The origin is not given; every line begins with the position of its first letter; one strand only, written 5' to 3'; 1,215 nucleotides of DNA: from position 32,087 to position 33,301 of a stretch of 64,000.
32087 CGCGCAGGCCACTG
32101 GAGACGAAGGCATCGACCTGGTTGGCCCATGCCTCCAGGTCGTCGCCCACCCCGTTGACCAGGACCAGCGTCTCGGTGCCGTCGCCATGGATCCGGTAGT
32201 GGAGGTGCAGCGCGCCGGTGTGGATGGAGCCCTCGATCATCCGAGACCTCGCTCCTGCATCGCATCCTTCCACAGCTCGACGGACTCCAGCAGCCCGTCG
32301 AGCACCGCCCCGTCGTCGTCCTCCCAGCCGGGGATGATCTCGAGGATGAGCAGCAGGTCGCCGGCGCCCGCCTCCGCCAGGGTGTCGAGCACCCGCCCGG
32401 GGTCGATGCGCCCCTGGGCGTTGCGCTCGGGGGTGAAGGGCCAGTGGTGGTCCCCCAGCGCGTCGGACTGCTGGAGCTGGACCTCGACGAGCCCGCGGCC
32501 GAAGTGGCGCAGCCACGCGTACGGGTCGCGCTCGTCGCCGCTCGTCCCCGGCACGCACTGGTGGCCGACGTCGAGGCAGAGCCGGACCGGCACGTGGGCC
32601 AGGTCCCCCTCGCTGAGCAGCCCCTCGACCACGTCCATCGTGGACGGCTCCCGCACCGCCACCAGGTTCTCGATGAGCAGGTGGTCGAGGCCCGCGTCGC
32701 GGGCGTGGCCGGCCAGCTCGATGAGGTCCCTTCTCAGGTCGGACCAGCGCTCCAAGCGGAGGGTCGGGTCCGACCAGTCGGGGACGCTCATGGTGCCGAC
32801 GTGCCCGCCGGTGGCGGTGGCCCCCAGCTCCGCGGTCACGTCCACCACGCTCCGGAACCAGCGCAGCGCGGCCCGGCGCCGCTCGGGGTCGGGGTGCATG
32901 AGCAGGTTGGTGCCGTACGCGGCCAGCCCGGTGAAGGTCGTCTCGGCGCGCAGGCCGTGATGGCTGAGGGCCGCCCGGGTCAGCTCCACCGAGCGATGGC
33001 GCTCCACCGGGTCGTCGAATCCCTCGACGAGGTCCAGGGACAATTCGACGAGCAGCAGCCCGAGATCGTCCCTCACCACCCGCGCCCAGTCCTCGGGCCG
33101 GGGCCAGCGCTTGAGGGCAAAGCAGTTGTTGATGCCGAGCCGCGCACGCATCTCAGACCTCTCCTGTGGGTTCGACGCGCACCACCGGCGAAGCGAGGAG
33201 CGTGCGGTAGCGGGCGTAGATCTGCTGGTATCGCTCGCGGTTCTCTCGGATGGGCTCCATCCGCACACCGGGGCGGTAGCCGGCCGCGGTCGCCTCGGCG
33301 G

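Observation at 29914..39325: Sugar-phosphate catabolic cluster with two BtpA/SgcQ paralogs, an FGGY kinase, a TIM-barrel epimerase/isomerase, three phosphatase/hydrolase genes, a DeoR regulator and a divergent APC permease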

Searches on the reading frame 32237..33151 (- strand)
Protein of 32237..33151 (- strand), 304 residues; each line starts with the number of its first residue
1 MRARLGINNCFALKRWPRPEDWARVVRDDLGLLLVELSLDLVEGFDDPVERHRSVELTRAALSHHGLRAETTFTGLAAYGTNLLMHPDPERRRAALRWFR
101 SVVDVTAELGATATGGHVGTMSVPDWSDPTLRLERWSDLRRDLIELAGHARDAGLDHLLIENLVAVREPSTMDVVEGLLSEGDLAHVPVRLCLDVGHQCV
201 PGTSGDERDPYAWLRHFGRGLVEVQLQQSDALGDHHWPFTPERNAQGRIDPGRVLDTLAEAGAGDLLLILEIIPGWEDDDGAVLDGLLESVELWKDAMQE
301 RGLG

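Call 3: search_protein_families(library=pfam, proteins=[window:32240-33151:-])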
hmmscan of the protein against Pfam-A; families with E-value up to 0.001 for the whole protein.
seq(304 aa): 1 family
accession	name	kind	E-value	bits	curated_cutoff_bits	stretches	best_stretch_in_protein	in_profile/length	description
PF01261.30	AP_endonuc_2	-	7e-14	52.5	31.1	1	45-276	21-233/249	Xylose isomerase-like TIM barrel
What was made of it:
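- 32237..33151 (-): Xylose-isomerase-like TIM barrel (304 aa), EryC-like. It is a candidate ketose-phosphate 3-epimerase or isomerase. PF01261 (call 3).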

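Call 4: search_protein_families(library=ncbifam, proteins=[window:32240-33151:-])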
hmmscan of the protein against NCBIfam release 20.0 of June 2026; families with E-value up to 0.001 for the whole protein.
seq(304 aa): 1 family
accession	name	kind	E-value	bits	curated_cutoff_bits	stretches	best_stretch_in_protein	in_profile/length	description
NF041277.1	coba_remo_CbiR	equivalog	0.00029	20.4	105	1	85-236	73-204/249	cobamide remodeling phosphodiesterase CbiR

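Call 14: search_solved_structures(query=window:32240-33151:-, max_evalue=1)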
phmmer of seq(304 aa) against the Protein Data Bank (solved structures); distinct sequences matched with E-value up to 1: 7.
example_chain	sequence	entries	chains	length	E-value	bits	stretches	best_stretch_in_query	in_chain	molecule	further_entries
3qxb_A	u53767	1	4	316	1.6e-36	129.5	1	4-297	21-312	Putative Xylose isomerase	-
4k3z_A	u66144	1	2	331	6.3e-28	101.3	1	4-296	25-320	D-erythrulose 4-phosphate dehydrogenase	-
3ayt_A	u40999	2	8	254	0.015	17.9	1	84-238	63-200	Putative uncharacterized protein TTHB071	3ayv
5zfs_A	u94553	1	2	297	0.1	15.1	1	39-119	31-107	D-allulose-3-epimerase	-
8yeb_A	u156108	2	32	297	0.11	15.1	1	39-119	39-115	Ketose 3-epimerase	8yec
1bxb_A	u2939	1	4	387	0.37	13.3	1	39-155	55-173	XYLOSE ISOMERASE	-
2qw5_A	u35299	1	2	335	0.65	12.5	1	62-138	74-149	Xylose isomerase-like TIM barrel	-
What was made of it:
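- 32237..33151 (-): Best PDB sequence matches are 3qxb (1.6e-36) and Brucella EryC 4k3z (6e-28) (call 14).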

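Call 49: search_dna_similar(query=window:32237-33151:-, collection=plasmids, mode=protein, max_rows=40, rows=spread)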
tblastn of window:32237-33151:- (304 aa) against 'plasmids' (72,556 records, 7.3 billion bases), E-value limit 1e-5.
Records with a match: 146; places in all: 151; records where one place covers at least 80% of the query: 68.
Best place of each record, by identity: <60% 146.
By first word of the organism name: Rhizobium 95; Sinorhizobium 16; Shinella 8; Roseibium 7; Labrenzia 4; Burkholderia 3; Paracoccus 2; Amycolatopsis 1; Streptosporangium 1; Phyllobacterium 1; and 8 more.
By predicted mobility (MOB-suite, as given by PLSDB): non-mobilizable 86; conjugative 56; mobilizable 4.
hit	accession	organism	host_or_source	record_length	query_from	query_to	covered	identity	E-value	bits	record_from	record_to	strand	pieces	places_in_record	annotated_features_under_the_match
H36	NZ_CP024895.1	Amycolatopsis sp. AA4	Soil sample,soil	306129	5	292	95%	37.6%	2e-27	119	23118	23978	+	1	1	sugar phosphate isomerase/epimerase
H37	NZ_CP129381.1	Rhizobium sp. SSA_523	single cell,Sea water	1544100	5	298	97%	29.4%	4e-21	100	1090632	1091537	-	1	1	none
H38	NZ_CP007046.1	Rhizobium leguminosarum bv. trifolii WSM1689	root nodule of Trifolium uniflorum ...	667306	48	294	81%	33.9%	2e-26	116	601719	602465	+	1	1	TIM barrel protein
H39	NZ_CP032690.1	Rhizobium sp. CCGE532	Phaseolus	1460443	58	294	78%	35.0%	6e-28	120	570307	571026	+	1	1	record has no annotation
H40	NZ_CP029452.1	Sinorhizobium fredii CCBAU 25509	Glycine soja,cell culture,plant root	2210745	59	295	78%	35.0%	2e-29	125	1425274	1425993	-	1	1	record has no annotation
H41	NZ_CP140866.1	Rhizobium leguminosarum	Trifolium pratense,whole organism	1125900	48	294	81%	33.5%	7e-26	114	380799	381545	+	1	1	record has no annotation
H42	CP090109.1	Rhizobium leguminosarum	Trifolium ambiguum,Cell culture,Plant ...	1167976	48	294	81%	33.5%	7e-26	114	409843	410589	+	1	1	sugar phosphate isomerase/epimerase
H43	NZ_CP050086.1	Rhizobium leguminosarum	Trifolium pratense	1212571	48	294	81%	33.5%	7e-26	114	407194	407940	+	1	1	record has no annotation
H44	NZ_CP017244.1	Rhizobium etli 8C-3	Phaseolus vulgaris,cell culture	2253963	48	294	81%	33.5%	1e-25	114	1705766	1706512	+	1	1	record has no annotation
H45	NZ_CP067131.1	Paracoccus seriniphilus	cell culture,washing water of Bugula ...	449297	48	294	81%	33.5%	2e-24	110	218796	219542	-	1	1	TIM barrel protein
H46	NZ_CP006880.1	Rhizobium gallicum bv. gallicum R602sp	Phaseolus vulgaris,whole ...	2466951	48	294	81%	33.2%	1e-25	114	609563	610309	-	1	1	record has no annotation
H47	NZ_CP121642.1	Rhizobium sp. CC1099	Onobrychis viciifolia,cell culture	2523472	48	294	81%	33.2%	7e-25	111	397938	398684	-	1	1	none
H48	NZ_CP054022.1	Rhizobium indicum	Pisum sativum l. (pea),Pure culture,Pea ...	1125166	48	294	81%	33.1%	9e-26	114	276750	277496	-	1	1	record has no annotation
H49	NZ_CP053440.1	Rhizobium brockwellii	Trifolium repens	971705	48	294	81%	33.1%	2e-25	113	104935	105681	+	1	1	TIM barrel protein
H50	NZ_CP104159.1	Rhizobium sp. CB3060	Leucaena leucocephala,cell culture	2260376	59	294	78%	34.6%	8e-27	117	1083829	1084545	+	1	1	record has no annotation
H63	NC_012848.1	Rhizobium leguminosarum bv. trifolii WSM1325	-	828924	53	294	80%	32.5%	1e-24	111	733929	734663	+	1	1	TIM barrel protein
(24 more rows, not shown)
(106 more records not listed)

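Call 50: get_annotated_region(hit=H36, flank=9000)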
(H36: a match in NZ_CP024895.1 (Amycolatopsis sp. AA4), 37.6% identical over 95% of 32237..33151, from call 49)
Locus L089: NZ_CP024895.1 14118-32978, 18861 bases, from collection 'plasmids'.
description: Amycolatopsis sp. AA4 plasmid unnamed1, complete sequence
organism: Amycolatopsis sp. AA4 (NCBI taxid 1896961)
taxonomy: Bacteria; Actinomycetota; Actinomycetes; Pseudonocardiales; Pseudonocardiaceae; Amycolatopsis; Amycolatopsis sp. AA4
host: -; source: Soil sample,soil; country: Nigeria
typing (MOB-suite, as given by PLSDB): mobilizable; relaxase MOBP
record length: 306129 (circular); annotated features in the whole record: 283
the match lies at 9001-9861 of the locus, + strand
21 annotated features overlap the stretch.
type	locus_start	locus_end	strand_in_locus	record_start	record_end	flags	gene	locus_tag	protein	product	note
CDS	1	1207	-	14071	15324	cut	-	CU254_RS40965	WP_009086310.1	helix-turn-helix domain-containing protein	-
CDS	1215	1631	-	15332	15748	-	-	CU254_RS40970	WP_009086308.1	NUDIX hydrolase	-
CDS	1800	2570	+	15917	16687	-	-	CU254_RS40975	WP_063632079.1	TauD/TfdA family dioxygenase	-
CDS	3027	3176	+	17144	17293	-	-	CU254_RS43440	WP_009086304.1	hypothetical protein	-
CDS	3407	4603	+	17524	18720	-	-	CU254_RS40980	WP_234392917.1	sporulation protein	-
CDS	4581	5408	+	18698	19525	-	-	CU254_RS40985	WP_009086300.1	AAA family ATPase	-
CDS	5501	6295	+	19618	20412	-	-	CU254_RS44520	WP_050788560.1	6-carboxytetrahydropterin synthase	-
CDS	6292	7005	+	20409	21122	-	-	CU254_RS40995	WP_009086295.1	7-carboxy-7-deazaguanine synthase QueE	-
CDS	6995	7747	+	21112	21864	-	-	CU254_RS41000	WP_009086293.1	hypothetical protein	-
CDS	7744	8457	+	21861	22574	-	-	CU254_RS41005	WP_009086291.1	7-cyano-7-deazaguanine synthase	-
CDS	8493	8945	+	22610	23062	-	-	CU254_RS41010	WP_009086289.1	nucleoside 2-deoxyribosyltransferase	-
CDS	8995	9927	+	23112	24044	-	-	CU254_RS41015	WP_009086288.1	sugar phosphate isomerase/epimerase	-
CDS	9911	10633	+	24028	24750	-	-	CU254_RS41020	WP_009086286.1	ribulose-phosphate 3-epimerase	-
CDS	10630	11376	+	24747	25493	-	-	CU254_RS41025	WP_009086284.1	HAD family hydrolase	-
CDS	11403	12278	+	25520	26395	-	-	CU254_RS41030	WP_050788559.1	hypothetical protein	-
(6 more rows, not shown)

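Call 51: get_annotated_region(hit=H63, flank=8000)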
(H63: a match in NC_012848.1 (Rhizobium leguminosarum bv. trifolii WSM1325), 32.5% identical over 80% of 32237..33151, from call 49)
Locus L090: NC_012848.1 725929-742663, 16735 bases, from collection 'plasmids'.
description: Rhizobium leguminosarum bv. trifolii WSM1325 plasmid pR132501, complete sequence
organism: Rhizobium leguminosarum bv. trifolii WSM1325 (NCBI taxid 395491)
taxonomy: Bacteria; Pseudomonadota; Alphaproteobacteria; Hyphomicrobiales; Rhizobiaceae; Rhizobium; Rhizobium leguminosarum; Rhizobium leguminosarum bv. trifolii WSM1325
host: -; source: -; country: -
typing (MOB-suite, as given by PLSDB): conjugative; relaxase MOBQ; mating-pair formation MPF_T
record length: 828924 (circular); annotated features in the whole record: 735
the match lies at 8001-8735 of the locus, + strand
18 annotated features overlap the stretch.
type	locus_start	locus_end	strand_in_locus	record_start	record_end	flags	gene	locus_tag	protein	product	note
CDS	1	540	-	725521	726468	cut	-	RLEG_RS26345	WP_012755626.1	D-ribose ABC transporter substrate-binding protein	-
CDS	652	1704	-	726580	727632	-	-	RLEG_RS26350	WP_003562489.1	ABC transporter permease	GO:0008643 - carbohydrate transport [Evidence IEA]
CDS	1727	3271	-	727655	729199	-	-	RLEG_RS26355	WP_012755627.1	sugar ABC transporter ATP-binding protein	-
CDS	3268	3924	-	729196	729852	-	-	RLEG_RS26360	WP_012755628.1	DUF2291 domain-containing protein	-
CDS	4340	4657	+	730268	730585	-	-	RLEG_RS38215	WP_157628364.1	hypothetical protein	-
CDS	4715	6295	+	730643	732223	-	-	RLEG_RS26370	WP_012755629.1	FGGY-family carbohydrate kinase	GO:0016310 - phosphorylation [Evidence IEA]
CDS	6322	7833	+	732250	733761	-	-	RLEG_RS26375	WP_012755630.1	glycerol-3-phosphate dehydrogenase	GO:0006072 - glycerol-3-phosphate metabolic process [Evidence IEA]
CDS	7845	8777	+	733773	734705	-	-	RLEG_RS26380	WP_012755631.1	TIM barrel protein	-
CDS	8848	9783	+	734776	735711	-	-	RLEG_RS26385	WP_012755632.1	sugar-binding transcriptional regulator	-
CDS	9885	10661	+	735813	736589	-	-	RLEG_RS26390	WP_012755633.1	DeoR/GlpR family DNA-binding transcription regulator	-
CDS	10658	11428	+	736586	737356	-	-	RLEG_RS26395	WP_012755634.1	triose-phosphate isomerase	-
CDS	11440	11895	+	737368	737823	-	-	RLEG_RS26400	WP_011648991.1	RpiB/LacA/LacB family sugar-phosphate isomerase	-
CDS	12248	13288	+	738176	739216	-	ligD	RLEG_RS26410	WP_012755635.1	non-homologous end-joining DNA ligase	GO:0006310 - DNA recombination [Evidence IEA]; GO:0006281 - DNA repair [Evidence IEA]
CDS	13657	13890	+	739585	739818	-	-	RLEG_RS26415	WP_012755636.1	BrnA antitoxin family protein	-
CDS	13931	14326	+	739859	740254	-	-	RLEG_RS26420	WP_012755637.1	hypothetical protein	-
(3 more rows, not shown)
